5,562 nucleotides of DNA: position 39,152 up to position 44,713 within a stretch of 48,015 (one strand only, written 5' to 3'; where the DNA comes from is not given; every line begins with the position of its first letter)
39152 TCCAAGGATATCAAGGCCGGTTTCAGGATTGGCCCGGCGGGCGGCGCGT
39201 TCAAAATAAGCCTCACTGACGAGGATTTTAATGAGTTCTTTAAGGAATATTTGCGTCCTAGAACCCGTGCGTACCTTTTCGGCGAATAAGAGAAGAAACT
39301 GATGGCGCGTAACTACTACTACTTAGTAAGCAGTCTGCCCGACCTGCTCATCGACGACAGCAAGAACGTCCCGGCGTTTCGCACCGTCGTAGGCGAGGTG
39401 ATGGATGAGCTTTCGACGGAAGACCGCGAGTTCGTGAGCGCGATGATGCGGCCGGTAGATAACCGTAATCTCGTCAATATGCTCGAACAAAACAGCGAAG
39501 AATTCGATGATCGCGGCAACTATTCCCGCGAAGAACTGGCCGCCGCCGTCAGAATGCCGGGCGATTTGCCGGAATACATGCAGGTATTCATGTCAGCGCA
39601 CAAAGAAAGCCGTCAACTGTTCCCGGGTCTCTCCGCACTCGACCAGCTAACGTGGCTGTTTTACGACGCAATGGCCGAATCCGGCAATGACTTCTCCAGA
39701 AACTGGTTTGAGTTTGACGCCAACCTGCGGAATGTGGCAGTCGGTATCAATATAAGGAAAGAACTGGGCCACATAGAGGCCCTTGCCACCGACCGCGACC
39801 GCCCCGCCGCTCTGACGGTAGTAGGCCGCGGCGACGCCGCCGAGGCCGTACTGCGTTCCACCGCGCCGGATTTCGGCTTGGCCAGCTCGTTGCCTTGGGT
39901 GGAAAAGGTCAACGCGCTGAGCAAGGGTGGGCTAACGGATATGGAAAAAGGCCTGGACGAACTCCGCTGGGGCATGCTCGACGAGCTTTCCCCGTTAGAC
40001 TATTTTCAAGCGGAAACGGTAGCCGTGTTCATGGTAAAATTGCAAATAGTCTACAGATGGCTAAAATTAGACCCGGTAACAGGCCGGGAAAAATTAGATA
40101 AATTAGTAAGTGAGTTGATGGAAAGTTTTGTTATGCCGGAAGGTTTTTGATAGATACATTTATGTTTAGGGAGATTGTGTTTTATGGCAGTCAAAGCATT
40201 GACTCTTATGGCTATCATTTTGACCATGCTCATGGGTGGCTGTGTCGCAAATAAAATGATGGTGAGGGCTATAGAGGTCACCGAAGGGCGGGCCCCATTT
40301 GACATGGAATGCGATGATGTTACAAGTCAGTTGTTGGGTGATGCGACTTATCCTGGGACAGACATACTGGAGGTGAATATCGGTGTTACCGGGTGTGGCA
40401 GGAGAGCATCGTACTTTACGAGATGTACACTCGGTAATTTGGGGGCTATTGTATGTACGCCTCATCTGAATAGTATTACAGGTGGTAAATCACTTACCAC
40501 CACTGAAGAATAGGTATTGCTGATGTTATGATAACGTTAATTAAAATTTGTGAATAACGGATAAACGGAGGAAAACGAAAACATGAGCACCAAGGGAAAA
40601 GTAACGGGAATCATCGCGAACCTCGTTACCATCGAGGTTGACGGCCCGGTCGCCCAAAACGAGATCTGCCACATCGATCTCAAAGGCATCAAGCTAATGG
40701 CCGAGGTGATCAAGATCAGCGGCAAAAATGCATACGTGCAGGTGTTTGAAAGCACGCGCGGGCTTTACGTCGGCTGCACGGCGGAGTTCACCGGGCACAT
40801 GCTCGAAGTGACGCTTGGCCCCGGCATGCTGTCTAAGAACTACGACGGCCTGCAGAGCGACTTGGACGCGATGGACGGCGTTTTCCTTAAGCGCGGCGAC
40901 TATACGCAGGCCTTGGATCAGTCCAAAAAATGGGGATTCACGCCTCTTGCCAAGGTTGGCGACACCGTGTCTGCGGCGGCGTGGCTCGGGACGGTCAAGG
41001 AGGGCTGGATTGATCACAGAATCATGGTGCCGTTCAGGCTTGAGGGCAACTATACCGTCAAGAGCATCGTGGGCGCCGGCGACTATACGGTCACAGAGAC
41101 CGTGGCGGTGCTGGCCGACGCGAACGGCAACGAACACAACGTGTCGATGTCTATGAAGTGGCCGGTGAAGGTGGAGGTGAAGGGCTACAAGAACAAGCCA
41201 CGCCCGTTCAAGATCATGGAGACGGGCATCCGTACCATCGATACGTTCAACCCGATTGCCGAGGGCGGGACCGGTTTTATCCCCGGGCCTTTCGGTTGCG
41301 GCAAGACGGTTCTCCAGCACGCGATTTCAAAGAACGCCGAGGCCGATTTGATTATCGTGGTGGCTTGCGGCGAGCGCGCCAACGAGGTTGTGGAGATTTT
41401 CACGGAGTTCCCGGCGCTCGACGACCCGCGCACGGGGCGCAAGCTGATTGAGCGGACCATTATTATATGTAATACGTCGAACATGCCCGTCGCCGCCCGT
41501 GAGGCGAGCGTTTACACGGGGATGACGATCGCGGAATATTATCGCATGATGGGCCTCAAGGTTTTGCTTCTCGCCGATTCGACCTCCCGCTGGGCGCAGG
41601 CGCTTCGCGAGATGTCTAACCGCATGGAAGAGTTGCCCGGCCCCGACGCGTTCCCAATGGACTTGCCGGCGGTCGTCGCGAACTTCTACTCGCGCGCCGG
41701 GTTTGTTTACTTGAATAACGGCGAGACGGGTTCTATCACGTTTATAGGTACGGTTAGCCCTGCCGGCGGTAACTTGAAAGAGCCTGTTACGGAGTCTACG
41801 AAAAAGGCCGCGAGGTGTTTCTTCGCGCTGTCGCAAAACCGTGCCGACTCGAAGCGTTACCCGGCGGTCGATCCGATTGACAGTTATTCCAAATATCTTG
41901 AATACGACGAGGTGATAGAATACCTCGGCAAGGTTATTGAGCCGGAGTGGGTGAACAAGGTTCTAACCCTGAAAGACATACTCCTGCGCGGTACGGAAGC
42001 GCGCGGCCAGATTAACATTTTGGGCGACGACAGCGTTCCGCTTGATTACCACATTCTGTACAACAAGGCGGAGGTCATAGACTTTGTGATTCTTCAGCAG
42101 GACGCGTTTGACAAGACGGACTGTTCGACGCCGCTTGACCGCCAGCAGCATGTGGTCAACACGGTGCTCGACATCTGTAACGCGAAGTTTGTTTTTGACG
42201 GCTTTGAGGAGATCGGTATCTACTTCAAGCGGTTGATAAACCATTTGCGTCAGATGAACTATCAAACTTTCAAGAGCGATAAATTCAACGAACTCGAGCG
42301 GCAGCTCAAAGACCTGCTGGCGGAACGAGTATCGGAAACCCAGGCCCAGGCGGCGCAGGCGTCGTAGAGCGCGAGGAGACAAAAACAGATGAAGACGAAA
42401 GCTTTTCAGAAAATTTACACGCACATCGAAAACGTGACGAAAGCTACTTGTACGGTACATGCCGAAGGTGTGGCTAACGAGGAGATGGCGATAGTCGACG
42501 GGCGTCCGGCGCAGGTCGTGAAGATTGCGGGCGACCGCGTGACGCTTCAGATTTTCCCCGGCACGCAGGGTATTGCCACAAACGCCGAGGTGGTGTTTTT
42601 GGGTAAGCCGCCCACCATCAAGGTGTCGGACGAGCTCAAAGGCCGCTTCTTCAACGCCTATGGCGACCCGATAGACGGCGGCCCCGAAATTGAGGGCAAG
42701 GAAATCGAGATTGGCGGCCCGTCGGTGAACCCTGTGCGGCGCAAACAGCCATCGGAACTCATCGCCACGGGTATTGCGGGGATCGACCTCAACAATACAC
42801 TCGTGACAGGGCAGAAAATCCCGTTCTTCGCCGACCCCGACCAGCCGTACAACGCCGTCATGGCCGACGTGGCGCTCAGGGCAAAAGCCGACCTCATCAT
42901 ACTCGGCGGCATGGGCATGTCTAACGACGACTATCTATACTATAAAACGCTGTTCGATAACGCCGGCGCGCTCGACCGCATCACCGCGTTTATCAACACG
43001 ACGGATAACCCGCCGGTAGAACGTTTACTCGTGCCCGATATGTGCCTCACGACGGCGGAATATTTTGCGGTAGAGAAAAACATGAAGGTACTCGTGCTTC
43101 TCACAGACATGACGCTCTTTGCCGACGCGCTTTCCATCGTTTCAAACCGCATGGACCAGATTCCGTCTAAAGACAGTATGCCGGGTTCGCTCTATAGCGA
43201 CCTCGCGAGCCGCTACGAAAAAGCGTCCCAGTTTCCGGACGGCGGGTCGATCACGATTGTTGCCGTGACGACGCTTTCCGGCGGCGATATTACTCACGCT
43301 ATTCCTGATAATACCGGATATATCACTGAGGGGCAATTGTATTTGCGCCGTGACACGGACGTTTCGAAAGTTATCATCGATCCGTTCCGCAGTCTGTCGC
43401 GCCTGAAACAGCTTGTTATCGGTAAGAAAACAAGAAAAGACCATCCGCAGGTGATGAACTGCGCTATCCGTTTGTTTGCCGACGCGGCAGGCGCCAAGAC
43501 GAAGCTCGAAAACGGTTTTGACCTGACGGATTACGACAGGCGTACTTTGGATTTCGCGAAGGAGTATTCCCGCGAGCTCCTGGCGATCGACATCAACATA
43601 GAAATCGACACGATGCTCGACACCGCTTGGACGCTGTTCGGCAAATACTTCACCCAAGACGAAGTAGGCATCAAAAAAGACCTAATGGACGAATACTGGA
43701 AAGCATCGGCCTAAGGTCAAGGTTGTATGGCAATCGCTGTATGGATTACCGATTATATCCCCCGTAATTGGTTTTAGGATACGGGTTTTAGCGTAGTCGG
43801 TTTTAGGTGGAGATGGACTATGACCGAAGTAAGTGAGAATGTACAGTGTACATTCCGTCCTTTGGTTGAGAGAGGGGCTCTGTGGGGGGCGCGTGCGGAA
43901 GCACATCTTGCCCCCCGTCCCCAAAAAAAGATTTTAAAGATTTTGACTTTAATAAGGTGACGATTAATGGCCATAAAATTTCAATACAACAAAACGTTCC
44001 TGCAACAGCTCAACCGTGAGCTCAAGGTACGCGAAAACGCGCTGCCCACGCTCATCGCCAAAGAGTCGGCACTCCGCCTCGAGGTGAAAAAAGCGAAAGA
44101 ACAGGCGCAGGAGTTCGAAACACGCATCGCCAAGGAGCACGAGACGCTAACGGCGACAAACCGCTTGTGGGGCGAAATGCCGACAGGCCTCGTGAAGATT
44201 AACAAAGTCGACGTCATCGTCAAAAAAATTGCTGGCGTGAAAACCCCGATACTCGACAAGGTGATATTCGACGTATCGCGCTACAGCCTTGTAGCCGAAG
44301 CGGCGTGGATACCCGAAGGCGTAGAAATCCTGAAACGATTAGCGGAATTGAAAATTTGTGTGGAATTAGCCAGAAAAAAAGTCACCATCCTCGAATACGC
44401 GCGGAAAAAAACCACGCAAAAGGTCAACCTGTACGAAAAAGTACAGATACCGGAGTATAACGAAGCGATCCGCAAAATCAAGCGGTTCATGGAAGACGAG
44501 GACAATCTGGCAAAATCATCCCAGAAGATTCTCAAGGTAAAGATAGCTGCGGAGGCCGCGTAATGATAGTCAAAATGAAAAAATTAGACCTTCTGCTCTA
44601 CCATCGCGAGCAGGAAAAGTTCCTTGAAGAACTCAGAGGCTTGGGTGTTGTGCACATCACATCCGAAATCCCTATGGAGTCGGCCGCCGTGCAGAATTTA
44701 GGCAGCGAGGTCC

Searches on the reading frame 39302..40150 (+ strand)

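Call 41: search_protein_families(library=pfam, proteins=[window:39302-40150:+])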
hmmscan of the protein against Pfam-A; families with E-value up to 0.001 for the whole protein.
window:39302-40150:+ (282 aa): 1 family
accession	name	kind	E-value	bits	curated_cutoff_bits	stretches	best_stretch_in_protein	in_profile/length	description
PF10962.13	DUF2764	-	2e-43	149.4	24.1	1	4-272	3-267/271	Protein of unknown function (DUF2764)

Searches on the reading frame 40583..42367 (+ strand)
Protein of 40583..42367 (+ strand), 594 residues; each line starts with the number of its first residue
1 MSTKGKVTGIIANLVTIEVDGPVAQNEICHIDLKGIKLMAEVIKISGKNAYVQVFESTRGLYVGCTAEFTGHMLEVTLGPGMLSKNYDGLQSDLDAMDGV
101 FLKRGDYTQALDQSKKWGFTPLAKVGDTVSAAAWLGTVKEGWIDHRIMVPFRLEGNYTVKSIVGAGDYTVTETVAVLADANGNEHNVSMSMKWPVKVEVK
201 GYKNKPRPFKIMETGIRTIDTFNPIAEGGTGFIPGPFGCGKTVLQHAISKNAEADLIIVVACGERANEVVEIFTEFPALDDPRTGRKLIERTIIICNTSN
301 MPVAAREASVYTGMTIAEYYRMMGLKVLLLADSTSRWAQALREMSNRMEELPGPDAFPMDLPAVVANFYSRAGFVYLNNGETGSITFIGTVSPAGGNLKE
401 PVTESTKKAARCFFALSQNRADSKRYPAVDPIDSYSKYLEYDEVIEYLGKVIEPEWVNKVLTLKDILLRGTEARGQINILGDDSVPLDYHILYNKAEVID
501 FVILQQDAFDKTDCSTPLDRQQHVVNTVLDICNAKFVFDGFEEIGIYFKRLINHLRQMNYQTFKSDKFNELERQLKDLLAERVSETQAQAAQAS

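Call 41: search_protein_families(library=pfam, proteins=[window:40583-42367:+])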
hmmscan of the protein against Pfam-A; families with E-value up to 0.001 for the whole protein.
window:40583-42367:+ (594 aa): 4 families
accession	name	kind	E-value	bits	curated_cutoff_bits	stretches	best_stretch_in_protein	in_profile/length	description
PF00006.31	ATP-synt_ab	-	1.3e-64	218.2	29.5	1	215-436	1-213/213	ATP synthase alpha/beta family, nucleotide-binding domain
PF16886.11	ATP-synt_ab_Xtn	-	3.1e-28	97.8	25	1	109-196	2-88/88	ATPsynthase alpha/beta subunit barrel-sandwich domain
PF02874.29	ATP-synt_ab_N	-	9.3e-09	36.1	20.9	1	8-71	2-69/69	ATP synthase alpha/beta family, beta-barrel domain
PF22919.1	ATP-synt_VA_C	-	3.2e-05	24.3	24.7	1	451-527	7-83/101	C-terminal domain of V and A type ATP synthase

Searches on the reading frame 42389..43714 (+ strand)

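Call 12: search_protein_families(library=pfam, proteins=[window:42389-43714:+])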
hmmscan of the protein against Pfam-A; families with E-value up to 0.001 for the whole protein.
window:42389-43714:+ (441 aa): 3 families
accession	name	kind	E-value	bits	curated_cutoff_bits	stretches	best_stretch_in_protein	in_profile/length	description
PF00006.31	ATP-synt_ab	-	1.1e-47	162.9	29.5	1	128-337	1-213/213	ATP synthase alpha/beta family, nucleotide-binding domain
PF22919.1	ATP-synt_VA_C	-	6.7e-11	42.6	24.7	1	345-437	4-101/101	C-terminal domain of V and A type ATP synthase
PF02874.29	ATP-synt_ab_N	-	0.00013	22.9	20.9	1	37-72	34-69/69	ATP synthase alpha/beta family, beta-barrel domain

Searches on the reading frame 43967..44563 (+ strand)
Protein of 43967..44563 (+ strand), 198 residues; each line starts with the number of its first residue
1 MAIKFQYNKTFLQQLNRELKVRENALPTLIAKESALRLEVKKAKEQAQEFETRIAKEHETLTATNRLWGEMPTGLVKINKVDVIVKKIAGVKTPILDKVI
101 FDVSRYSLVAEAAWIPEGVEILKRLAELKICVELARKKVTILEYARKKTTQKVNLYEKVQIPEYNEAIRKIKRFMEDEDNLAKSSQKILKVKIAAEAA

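Call 12: search_protein_families(library=pfam, proteins=[window:43967-44563:+])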
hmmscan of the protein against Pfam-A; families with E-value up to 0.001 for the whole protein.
window:43967-44563:+ (198 aa): 1 family
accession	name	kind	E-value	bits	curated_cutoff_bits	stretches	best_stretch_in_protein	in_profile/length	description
PF01813.22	ATP-synt_D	-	3.9e-29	102.3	25.7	1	12-190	2-195/196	ATP synthase subunit D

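Call 43: find_homologous_proteins(query=window:43967-44563:+, max_evalue=1e-20)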
Query window:43967-44563:+ (198 aa): 8000 proteins with E <= 1e-20 among 8000 candidates; the best 120 are listed.
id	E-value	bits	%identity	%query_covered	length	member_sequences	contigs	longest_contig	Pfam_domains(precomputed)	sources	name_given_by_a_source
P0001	3.5e-109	380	94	100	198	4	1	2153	PF01813.23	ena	-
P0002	1.9e-102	358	88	100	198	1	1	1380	PF01813.23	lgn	-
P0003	3.8e-99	348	86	100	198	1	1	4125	PF01813.23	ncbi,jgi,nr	ncbi:MAG: hypothetical protein LBU70_00215 [Chitinispirillales bacterium]|jgi:V/A-type H+-transporti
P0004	2.5e-97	342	85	100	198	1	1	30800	PF01813.23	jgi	-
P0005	2.7e-97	342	84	100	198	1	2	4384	PF01813.23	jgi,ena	-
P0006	2.3e-95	335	83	100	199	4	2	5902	PF01813.23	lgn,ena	-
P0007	1.2e-94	333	84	100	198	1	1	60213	PF01813.23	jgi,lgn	jgi:V/A-type H+-transporting ATPase subunit D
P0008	1.5e-94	333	83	100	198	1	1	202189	PF01813.23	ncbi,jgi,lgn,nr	ncbi:MAG: V-type ATP synthase subunit D [Chitinispirillales bacterium]|jgi:V/A-type H+-transporting 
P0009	6.8e-94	331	81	100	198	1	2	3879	PF01813.23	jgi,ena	-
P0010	1.8e-93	329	82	100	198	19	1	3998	PF01813.23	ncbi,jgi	-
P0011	4.2e-93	328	82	100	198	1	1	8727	PF01813.23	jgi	jgi:V/A-type H+-transporting ATPase subunit D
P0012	6.9e-93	327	81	100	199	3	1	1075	PF01813.23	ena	-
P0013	1.1e-92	327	81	100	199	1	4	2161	PF01813.23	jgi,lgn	-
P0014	2.0e-92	326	82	100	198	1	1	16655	PF01813.23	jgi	jgi:V/A-type H+-transporting ATPase subunit D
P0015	2.2e-92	326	83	100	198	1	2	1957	PF01813.23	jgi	-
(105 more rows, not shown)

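Call 44: find_encoding_contigs(protein=P0008, flank=10000, max_places=2)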
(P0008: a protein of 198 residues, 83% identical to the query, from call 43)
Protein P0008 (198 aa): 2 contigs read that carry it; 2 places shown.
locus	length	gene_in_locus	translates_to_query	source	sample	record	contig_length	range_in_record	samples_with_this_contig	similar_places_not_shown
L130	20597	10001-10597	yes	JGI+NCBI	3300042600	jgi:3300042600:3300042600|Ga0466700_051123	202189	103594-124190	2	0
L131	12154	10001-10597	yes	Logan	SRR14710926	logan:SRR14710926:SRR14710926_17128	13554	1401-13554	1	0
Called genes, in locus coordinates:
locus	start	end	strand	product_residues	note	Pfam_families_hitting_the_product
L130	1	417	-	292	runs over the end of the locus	PF13588:HSDR_N_2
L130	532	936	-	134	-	PF01381:HTH_3 (faint)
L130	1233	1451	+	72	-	PF05339:DUF739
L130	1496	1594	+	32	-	-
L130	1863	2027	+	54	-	-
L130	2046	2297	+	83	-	-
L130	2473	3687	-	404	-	PF13173:AAA_14, PF13635:DUF4143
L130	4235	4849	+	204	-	-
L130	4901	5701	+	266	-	PF10962:DUF2764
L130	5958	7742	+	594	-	PF02874:ATP-synt_ab_N, PF16886:ATP-synt_ab_Xtn, PF00006:ATP-synt_ab, PF22919:ATP-synt_VA_C (weak)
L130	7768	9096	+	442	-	PF00006:ATP-synt_ab, PF22919:ATP-synt_VA_C (weak)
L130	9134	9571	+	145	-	PF01243:PNPOx_N, PF12766:Pyridox_oxase_2 (weak), PF12900:Pyridox_ox_2 (weak), PF16242:Pyrid_ox_like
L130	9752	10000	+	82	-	PF04076:BOF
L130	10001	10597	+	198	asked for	PF01813:ATP-synt_D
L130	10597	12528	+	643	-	PF01496:V_ATPase_I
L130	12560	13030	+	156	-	PF00137:ATP-synt_C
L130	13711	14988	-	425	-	PF01098:FTSW_RODA_SPOVE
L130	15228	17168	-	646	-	PF03717:PBP_dimer, PF00905:Transpeptidase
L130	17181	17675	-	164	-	PF04093:MreD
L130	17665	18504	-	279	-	PF04085:MreC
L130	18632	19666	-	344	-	PF06723:MreB_Mbl, PF00012:HSP70, PF14450:FtsA, PF00022:Actin (weak)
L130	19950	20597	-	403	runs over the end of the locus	-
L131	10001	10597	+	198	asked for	PF01813:ATP-synt_D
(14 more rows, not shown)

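Call 45: find_encoding_contigs(protein=P0004, flank=10000, max_places=2)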
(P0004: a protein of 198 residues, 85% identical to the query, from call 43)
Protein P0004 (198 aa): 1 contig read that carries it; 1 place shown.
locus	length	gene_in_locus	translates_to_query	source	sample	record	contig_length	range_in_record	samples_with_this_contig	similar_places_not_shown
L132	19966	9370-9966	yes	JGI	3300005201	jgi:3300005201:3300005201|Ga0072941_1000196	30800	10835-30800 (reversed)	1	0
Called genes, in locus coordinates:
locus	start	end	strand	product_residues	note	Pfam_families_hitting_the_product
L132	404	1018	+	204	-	-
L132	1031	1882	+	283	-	PF10962:DUF2764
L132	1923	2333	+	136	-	-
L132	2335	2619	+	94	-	-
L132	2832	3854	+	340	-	PF01891:CbiM, PF13190:PDGLE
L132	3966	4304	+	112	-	PF18692:DUF5640 (weak)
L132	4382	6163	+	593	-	PF02874:ATP-synt_ab_N, PF16886:ATP-synt_ab_Xtn, PF00006:ATP-synt_ab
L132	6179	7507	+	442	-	PF00006:ATP-synt_ab, PF22919:ATP-synt_VA_C (weak)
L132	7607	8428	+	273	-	-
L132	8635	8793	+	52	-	-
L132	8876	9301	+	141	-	PF12674:Zn_ribbon_2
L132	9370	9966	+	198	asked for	PF01813:ATP-synt_D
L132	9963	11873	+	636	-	PF01496:V_ATPase_I (weak)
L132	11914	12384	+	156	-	PF00137:ATP-synt_C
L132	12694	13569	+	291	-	PF26915:Phage_P4_cII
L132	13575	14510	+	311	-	-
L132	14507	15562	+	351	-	PF08808:RES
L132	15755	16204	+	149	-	PF13328:HD_4 (weak)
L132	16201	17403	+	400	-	PF13477:Glyco_trans_4_2, PF13439:Glyco_transf_4, PF13579:Glyco_trans_4_4, PF20706:GT4-conflict, PF00534:Glycos_transf_1, PF13692:Glyco_trans_1_4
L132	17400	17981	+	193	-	PF01740:STAS, PF13466:STAS_2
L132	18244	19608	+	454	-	PF09479:Flg_new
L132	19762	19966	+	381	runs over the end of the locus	PF09479:Flg_new, PF09603:Fib_succ_major, PF26707:DUF8237 (faint), PF09603:Fib_succ_major (weak)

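Call 46: find_encoding_contigs(protein=P0007, flank=10000, max_places=2)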
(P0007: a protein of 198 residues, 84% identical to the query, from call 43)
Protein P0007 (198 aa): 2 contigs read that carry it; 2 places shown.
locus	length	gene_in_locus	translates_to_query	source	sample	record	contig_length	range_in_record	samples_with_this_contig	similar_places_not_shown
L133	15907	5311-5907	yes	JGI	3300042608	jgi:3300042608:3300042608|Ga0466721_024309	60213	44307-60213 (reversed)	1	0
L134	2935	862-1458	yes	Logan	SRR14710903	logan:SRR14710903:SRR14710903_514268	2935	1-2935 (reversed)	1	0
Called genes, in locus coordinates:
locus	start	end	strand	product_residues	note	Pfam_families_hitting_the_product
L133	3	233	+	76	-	?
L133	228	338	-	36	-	-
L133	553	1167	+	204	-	PF01991:vATP-synt_E (faint)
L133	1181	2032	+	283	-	PF10962:DUF2764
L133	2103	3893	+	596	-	PF02874:ATP-synt_ab_N, PF16886:ATP-synt_ab_Xtn, PF00006:ATP-synt_ab, PF22919:ATP-synt_VA_C (weak)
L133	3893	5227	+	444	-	PF00006:ATP-synt_ab, PF22919:ATP-synt_VA_C (weak)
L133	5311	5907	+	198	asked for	PF01813:ATP-synt_D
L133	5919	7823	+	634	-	PF01496:V_ATPase_I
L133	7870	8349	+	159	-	PF00137:ATP-synt_C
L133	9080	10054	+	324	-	-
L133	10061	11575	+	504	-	-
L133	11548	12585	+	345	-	PF04245:NA37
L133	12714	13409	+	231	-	-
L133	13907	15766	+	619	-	PF02384:N6_Mtase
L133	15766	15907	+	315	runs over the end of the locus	PF01420:Methylase_S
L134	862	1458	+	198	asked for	PF01813:ATP-synt_D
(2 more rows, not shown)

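Call 47: find_encoding_contigs(protein=P0001, flank=10000, max_places=2)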
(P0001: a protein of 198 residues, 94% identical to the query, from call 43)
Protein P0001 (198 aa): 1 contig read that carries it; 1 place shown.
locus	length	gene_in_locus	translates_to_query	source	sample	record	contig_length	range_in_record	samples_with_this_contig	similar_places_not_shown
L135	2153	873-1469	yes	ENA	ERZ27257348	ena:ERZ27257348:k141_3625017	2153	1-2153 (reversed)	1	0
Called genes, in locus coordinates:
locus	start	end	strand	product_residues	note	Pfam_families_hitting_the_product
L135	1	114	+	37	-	?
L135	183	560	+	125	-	PF00595:PDZ (weak), PF13180:PDZ_2 (weak)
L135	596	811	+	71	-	-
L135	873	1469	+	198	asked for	PF01813:ATP-synt_D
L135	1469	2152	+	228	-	?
